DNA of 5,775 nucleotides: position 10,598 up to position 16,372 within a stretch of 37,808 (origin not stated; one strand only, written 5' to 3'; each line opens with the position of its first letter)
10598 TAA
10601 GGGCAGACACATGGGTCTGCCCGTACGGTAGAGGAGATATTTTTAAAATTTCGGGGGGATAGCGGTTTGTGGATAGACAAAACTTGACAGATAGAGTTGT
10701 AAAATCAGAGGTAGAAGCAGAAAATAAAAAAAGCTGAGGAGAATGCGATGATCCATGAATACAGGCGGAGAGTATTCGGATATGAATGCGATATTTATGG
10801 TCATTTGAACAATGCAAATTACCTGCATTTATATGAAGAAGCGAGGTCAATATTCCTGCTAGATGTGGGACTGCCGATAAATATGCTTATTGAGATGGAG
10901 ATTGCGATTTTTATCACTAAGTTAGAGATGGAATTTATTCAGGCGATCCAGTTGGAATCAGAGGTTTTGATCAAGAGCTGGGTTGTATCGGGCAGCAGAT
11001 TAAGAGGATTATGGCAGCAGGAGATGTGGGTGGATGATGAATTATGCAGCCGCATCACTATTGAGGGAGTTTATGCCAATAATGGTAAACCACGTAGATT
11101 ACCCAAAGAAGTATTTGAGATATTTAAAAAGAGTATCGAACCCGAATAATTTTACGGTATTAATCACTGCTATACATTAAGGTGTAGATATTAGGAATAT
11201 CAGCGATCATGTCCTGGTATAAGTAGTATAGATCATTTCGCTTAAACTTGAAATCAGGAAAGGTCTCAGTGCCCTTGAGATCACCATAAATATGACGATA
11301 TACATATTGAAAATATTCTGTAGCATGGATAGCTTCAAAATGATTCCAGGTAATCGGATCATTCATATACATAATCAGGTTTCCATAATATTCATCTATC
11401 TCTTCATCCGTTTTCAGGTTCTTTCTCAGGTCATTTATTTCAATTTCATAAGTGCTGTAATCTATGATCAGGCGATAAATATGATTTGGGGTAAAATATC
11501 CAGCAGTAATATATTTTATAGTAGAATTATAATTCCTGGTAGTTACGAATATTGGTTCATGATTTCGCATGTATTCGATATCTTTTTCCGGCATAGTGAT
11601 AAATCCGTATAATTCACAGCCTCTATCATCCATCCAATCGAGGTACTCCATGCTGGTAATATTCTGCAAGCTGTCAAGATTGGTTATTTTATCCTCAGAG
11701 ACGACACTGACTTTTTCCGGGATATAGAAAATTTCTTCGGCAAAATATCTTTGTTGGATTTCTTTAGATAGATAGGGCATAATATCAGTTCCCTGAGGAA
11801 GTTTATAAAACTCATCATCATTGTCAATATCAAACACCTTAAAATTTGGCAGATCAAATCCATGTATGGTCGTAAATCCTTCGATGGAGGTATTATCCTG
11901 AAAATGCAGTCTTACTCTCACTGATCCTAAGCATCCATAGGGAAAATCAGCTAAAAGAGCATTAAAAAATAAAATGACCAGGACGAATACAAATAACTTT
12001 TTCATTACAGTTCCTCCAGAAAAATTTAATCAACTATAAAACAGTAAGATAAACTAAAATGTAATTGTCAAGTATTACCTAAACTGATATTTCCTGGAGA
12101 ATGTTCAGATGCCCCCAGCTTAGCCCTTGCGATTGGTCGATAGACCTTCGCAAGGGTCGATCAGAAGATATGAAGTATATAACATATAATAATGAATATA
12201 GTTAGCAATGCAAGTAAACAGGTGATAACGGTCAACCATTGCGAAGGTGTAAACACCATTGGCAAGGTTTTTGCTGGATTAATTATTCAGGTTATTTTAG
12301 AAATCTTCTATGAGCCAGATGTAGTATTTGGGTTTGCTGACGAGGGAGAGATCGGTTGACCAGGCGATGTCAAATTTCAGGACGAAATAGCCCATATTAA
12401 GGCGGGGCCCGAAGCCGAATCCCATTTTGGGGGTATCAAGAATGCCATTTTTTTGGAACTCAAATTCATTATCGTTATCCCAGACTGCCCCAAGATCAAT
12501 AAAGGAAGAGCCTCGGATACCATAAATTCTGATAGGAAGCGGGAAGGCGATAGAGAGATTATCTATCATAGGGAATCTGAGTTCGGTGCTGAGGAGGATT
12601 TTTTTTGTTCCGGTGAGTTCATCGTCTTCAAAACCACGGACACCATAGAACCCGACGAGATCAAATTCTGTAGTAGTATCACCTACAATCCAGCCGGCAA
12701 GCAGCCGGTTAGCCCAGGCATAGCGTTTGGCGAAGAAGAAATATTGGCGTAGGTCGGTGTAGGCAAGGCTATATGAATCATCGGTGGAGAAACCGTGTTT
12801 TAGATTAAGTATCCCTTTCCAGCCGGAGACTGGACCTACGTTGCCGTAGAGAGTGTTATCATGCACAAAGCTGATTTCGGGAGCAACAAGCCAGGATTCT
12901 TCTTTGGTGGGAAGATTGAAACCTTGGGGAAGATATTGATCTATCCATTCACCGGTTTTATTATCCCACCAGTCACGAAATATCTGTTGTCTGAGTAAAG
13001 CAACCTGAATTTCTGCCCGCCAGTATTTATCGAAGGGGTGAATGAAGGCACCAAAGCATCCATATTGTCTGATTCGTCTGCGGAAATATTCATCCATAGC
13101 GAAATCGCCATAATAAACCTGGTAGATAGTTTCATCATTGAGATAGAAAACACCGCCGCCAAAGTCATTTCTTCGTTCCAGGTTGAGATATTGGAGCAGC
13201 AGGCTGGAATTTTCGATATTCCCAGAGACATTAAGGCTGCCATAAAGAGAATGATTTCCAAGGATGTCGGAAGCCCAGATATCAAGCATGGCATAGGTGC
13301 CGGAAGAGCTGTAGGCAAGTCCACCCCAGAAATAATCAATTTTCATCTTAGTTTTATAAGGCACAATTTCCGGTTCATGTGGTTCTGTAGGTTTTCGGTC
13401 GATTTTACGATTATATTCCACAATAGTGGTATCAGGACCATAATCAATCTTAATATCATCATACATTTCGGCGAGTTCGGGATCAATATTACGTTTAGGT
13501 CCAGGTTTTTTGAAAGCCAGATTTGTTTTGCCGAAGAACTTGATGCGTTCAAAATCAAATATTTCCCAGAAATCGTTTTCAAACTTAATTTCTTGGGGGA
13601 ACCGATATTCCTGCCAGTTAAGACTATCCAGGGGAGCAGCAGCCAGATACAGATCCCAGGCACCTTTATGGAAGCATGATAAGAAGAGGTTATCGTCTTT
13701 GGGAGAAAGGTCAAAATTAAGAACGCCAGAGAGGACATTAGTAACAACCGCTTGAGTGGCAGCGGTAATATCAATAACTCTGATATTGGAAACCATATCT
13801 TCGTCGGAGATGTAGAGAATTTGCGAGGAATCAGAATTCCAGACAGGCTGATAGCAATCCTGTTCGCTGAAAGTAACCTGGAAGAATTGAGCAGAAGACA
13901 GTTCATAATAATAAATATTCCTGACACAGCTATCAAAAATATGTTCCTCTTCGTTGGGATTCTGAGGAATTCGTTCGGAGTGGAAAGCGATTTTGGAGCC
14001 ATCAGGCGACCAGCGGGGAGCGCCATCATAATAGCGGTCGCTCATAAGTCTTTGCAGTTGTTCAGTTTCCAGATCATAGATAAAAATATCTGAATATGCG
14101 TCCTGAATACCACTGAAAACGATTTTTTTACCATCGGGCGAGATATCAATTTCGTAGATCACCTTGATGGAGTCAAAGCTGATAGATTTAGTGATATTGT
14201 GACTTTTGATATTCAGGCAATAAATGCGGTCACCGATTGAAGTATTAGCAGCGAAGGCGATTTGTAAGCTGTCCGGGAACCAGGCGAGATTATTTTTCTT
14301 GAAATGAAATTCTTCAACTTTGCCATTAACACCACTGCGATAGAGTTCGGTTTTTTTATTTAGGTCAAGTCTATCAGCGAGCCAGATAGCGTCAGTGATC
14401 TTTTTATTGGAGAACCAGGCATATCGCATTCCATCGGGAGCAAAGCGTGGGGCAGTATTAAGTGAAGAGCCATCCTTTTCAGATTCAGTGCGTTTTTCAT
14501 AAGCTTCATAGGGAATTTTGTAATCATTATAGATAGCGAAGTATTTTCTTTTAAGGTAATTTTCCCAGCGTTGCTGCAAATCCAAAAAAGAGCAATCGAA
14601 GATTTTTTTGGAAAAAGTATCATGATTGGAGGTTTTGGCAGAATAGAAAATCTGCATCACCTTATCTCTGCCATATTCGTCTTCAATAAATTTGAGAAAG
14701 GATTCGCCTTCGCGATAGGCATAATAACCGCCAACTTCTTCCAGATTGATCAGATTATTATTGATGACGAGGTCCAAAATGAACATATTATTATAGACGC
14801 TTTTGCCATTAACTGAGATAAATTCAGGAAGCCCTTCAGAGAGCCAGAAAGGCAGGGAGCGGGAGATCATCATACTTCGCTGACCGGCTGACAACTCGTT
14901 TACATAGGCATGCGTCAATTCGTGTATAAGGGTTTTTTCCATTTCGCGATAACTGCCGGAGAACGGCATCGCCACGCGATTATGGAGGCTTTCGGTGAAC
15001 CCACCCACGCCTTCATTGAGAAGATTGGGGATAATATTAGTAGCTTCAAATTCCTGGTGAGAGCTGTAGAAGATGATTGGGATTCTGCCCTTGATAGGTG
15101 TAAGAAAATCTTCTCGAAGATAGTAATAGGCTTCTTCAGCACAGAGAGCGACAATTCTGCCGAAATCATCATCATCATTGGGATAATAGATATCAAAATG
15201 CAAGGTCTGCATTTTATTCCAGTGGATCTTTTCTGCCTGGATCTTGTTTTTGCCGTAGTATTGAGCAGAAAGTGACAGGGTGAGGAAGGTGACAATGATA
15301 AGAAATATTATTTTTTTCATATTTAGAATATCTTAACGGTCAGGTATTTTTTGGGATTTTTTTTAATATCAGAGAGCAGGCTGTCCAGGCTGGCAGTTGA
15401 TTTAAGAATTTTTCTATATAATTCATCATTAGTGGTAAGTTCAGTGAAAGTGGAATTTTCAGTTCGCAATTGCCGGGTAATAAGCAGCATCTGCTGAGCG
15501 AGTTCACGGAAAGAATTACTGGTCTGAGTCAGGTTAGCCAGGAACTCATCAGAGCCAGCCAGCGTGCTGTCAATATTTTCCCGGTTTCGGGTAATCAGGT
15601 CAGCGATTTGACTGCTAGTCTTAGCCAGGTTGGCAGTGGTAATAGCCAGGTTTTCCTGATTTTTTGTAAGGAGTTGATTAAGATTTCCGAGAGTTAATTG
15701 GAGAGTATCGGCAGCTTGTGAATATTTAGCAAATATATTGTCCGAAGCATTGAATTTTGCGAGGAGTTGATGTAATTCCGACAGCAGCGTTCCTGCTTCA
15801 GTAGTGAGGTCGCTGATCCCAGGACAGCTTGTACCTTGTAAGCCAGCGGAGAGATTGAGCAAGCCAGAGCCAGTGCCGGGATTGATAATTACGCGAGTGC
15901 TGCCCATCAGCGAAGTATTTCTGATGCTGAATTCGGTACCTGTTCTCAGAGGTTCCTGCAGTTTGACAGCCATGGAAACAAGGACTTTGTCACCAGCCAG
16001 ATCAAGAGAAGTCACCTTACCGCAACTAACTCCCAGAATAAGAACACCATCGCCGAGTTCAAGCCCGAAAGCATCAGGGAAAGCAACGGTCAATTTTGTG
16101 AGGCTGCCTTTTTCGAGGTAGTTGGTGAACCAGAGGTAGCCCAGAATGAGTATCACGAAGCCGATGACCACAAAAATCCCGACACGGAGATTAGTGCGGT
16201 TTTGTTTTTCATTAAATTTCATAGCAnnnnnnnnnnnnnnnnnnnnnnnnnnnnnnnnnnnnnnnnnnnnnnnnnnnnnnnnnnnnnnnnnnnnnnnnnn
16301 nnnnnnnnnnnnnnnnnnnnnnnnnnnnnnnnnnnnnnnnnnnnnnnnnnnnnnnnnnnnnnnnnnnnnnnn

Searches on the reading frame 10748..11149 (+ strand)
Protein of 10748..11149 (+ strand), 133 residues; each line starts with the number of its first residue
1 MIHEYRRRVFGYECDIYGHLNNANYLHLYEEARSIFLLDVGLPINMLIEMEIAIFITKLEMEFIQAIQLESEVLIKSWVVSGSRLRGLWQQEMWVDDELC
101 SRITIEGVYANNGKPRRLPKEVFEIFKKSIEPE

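Call 8: search_protein_families(library=pfam, proteins=[window:10748-11149:+])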
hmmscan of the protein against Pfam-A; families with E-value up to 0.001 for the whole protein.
window:10748-11149:+ (133 aa): 2 families
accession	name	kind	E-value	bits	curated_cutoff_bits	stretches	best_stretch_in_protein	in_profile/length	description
PF13279.12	4HBT_2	-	4e-13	50.3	25.5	1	13-122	5-118/122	Thioesterase-like superfamily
PF03061.28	4HBT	-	2.8e-10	40.8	20.6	1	17-98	1-75/79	Thioesterase superfamily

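Call 22: find_encoding_contigs(protein=window:10748-11149:+, flank=3000, max_places=10)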
Protein window:10748-11149:+ (133 aa): 1 contig read that carries it; 1 place shown.
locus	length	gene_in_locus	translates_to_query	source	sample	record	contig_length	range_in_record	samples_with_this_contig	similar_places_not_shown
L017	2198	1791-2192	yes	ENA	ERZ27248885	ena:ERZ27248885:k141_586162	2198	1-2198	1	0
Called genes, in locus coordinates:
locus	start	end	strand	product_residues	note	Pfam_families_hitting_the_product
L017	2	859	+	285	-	?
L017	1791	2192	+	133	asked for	PF13279:4HBT_2, PF03061:4HBT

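Call 51: find_homologous_proteins(query=window:10748-11149:+, max_evalue=1e-30)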
Query window:10748-11149:+ (133 aa): 93 proteins with E <= 1e-30 among 223 candidates.
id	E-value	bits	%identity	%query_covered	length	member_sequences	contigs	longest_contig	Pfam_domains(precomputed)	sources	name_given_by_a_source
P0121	2.7e-82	291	99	100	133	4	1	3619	PF03061.29,PF13279.13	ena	-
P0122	1.6e-69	250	84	98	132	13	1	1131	PF03061.29,PF13279.13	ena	-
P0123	2.7e-68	246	83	99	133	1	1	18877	PF03061.29,PF13279.13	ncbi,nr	ncbi:MAG: acyl-CoA thioesterase [Candidatus Cloacimonetes bacterium]|nr:acyl-CoA thioesterase [Candi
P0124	2.9e-66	239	79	99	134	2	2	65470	PF03061.29,PF13279.13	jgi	jgi:YbgC/YbaW family acyl-CoA thioester hydrolase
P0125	2.6e-65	236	77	100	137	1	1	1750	PF03061.29,PF13279.13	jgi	-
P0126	2.1e-62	227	76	100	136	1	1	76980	PF03061.29,PF13279.13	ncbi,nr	ncbi:MAG: acyl-CoA thioesterase [Candidatus Cloacimonetes bacterium]|nr:acyl-CoA thioesterase [Candi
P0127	1.6e-60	221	73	100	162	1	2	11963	PF03061.29,PF13279.13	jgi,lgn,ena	-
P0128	2.6e-60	220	70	100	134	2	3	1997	PF03061.29,PF13279.13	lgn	-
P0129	4.4e-60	219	74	98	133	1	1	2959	PF03061.29,PF13279.13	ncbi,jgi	ncbi:MAG: thioesterase family protein [Pedobacter sp.]|jgi:YbgC/YbaW family acyl-CoA thioester hydro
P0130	6.5e-60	219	71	100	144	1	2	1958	PF03061.29,PF13279.13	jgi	jgi:YbgC/YbaW family acyl-CoA thioester hydrolase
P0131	7.4e-59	215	72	98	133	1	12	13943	PF03061.29,PF13279.13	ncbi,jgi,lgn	jgi:YbgC/YbaW family acyl-CoA thioester hydrolase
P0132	7.2e-58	212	68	100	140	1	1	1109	PF03061.29,PF13279.13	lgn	-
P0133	1.4e-56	208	66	100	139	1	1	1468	PF03061.29,PF13279.13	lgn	-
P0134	2.6e-56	207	71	96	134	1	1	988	PF03061.29,PF13279.13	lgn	-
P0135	2.6e-55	204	66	100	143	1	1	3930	PF03061.29,PF13279.13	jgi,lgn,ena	-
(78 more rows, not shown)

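Call 52: find_encoding_contigs(protein=P0121, flank=4000, max_places=3)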
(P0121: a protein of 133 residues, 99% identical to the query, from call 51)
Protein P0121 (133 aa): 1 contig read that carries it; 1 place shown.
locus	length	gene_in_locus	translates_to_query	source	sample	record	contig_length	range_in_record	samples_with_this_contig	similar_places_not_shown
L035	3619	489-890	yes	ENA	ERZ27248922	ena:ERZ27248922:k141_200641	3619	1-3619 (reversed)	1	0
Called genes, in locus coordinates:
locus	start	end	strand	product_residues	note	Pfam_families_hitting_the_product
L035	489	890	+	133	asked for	PF13279:4HBT_2, PF03061:4HBT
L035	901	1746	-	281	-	-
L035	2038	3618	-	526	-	?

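Call 53: find_encoding_contigs(protein=P0123, flank=10000, max_places=2)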
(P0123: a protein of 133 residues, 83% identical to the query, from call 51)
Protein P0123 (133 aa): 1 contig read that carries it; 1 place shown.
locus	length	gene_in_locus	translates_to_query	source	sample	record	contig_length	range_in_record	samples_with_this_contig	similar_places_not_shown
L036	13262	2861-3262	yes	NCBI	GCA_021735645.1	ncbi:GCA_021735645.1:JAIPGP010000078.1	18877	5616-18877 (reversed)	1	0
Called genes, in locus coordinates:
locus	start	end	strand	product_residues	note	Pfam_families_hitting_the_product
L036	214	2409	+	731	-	PF13229:Beta_helix (weak), PF13860:FlgD_ig, PF18962:Por_Secre_tail (weak)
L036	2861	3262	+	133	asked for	PF13279:4HBT_2, PF03061:4HBT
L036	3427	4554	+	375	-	PF13173:AAA_14, PF13635:DUF4143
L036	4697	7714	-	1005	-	PF13485:Peptidase_MA_2 (weak), PF00930:DPPIV_N (faint), PF25174:Beta-prop_THOC3 (faint), PF26550:Tricorn_2nd, PF26549:Tricorn_N, PF07676:PD40 (weak), PF01103:Omp85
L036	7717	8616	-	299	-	PF02470:MlaD, PF28544:Helical_needle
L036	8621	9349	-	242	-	PF00005:ABC_tran, PF13304:AAA_21 (faint)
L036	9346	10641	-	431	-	PF00919:UPF0004, PF04055:Radical_SAM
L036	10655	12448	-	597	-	PF01336:tRNA_anti-codon, PF00152:tRNA-synt_2, PF02938:GAD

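Call 54: find_encoding_contigs(protein=P0124, flank=10000, max_places=2)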
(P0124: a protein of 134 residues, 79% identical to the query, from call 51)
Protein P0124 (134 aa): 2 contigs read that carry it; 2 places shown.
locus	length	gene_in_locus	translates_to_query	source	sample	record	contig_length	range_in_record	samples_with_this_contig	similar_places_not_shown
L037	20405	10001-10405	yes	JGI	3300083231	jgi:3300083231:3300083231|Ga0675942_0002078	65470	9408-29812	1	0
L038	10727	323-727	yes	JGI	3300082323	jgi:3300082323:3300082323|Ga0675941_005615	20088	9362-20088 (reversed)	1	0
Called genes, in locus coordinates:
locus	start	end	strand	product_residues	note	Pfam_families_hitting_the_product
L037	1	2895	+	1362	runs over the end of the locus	PF05359:DUF748 (faint)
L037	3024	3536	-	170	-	-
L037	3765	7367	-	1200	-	PF08126:Propeptide_C25, PF01364:Peptidase_C25, PF13620:CarboxypepD_reg (weak)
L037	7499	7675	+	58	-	-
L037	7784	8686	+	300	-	-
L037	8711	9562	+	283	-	PF00583:Acetyltransf_1, PF13673:Acetyltransf_10, PF13508:Acetyltransf_7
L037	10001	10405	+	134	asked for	PF13279:4HBT_2, PF03061:4HBT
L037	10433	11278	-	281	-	-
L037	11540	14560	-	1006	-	PF13485:Peptidase_MA_2 (weak), PF25174:Beta-prop_THOC3 (faint), PF07676:PD40 (faint), PF26550:Tricorn_2nd, PF26549:Tricorn_N, PF01103:Omp85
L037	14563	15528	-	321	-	PF02470:MlaD, PF28544:Helical_needle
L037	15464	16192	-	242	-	PF20703:nSTAND1 (weak), PF00005:ABC_tran, PF13304:AAA_21 (faint)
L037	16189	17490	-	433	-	PF00919:UPF0004, PF04055:Radical_SAM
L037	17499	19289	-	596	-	PF01336:tRNA_anti-codon, PF00152:tRNA-synt_2, PF02938:GAD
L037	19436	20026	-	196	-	PF11611:DUF4352 (faint)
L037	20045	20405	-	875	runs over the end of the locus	PF00521:DNA_topoisoIV, PF03989:DNA_gyraseA_C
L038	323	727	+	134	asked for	PF13279:4HBT_2, PF03061:4HBT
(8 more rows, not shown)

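Call 60: find_encoding_contigs(protein=P0126, flank=10000, max_places=1)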
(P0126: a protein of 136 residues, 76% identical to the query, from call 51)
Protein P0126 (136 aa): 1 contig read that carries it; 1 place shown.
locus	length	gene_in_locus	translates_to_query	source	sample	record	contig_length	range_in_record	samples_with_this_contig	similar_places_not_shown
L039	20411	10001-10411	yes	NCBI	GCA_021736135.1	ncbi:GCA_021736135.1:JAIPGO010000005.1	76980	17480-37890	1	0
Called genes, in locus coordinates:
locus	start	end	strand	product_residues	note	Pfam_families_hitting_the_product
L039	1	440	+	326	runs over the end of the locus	PF01075:Glyco_transf_9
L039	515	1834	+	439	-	PF07994:NAD_binding_5, PF01658:Inos-1-P_synth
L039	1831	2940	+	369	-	PF04464:Glyphos_transf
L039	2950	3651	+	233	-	PF00483:NTP_transferase, PF12804:NTP_transf_3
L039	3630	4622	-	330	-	PF02350:Epimerase_2 (weak), PF04464:Glyphos_transf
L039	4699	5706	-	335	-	PF01075:Glyco_transf_9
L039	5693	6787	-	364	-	PF13439:Glyco_transf_4, PF00534:Glycos_transf_1, PF13692:Glyco_trans_1_4, PF13524:Glyco_trans_1_2 (weak)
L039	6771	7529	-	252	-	PF00535:Glycos_transf_2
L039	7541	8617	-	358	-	PF00534:Glycos_transf_1, PF13692:Glyco_trans_1_4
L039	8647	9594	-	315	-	-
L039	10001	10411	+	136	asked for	PF13279:4HBT_2, PF03061:4HBT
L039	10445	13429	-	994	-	PF13485:Peptidase_MA_2 (weak), PF00930:DPPIV_N (faint), PF25174:Beta-prop_THOC3 (faint), PF26550:Tricorn_2nd, PF26549:Tricorn_N, PF07676:PD40 (weak), PF01103:Omp85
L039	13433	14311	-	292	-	PF02470:MlaD, PF28544:Helical_needle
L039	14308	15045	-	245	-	PF13175:AAA_15 (faint), PF00005:ABC_tran, PF13304:AAA_21 (faint)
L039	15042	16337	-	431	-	PF00919:UPF0004, PF04055:Radical_SAM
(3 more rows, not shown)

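Call 70: find_encoding_contigs(protein=P0122, flank=3000, max_places=4)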
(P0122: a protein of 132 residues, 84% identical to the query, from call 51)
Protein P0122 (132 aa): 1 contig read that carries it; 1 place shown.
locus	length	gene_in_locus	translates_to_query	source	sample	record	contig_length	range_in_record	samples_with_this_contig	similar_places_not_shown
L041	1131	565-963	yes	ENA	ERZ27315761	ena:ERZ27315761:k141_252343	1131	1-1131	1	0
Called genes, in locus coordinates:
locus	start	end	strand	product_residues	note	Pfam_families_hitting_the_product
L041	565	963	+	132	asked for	PF13279:4HBT_2, PF03061:4HBT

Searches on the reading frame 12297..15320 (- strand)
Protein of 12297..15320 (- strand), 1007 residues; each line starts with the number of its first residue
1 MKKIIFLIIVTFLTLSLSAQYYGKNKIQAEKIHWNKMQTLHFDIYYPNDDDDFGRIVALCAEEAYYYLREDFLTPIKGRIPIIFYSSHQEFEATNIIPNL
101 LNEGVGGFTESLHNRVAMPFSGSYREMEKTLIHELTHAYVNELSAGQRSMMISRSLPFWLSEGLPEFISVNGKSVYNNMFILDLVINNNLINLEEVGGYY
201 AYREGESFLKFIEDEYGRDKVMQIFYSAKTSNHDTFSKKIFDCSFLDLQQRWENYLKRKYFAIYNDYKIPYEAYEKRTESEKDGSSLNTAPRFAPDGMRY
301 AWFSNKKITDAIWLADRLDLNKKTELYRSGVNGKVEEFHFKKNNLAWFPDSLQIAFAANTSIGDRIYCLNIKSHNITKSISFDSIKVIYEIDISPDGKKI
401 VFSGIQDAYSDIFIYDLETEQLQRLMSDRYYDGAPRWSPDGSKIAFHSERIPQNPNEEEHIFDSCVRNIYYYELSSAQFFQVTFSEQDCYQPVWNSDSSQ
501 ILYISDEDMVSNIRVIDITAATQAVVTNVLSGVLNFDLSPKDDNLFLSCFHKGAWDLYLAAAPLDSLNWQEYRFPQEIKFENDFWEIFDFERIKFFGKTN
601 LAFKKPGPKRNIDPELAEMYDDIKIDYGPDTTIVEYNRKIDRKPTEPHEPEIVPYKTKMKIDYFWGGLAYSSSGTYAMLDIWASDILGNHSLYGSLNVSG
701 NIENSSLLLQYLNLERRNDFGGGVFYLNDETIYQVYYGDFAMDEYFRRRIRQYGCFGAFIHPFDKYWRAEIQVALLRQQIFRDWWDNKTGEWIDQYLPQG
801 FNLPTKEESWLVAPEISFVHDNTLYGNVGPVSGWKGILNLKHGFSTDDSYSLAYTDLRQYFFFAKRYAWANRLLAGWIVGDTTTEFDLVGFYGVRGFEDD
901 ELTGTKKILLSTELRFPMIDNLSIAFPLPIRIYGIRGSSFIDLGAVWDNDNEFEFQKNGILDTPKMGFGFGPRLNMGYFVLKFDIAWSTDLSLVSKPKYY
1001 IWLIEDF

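Call 8: search_protein_families(library=pfam, proteins=[window:12297-15320:-])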
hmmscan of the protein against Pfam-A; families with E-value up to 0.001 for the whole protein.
window:12297-15320:- (1007 aa): 5 families
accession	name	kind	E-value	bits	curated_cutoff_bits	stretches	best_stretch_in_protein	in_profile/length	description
PF07676.18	PD40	-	1.9e-15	56.8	20.9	1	423-455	2-34/38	WD40-like Beta Propeller Repeat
PF01103.29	Omp85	-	7.4e-10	39.3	24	1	730-988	37-305/325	Omp85 superfamily domain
PF00930.27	DPPIV_N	-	6.6e-07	28.8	22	0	409-449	22-62/354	Dipeptidyl peptidase IV (DPP IV) N-terminal region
PF13485.12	Peptidase_MA_2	-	1.4e-06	28.7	32.4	1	69-257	10-200/201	Peptidase MA superfamily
PF25174.1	Beta-prop_THOC3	-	1.8e-06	27.6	305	1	293-448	10-148/272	THOC3 beta-propeller domain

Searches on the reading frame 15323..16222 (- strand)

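Call 8: search_protein_families(library=pfam, proteins=[window:15323-16222:-])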
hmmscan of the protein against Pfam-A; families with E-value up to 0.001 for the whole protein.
window:15323-16222:- (299 aa): 1 family
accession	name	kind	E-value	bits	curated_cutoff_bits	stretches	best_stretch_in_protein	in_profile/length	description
PF02470.25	MlaD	-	4.5e-12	46.5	25.1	1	43-116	4-81/81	MlaD protein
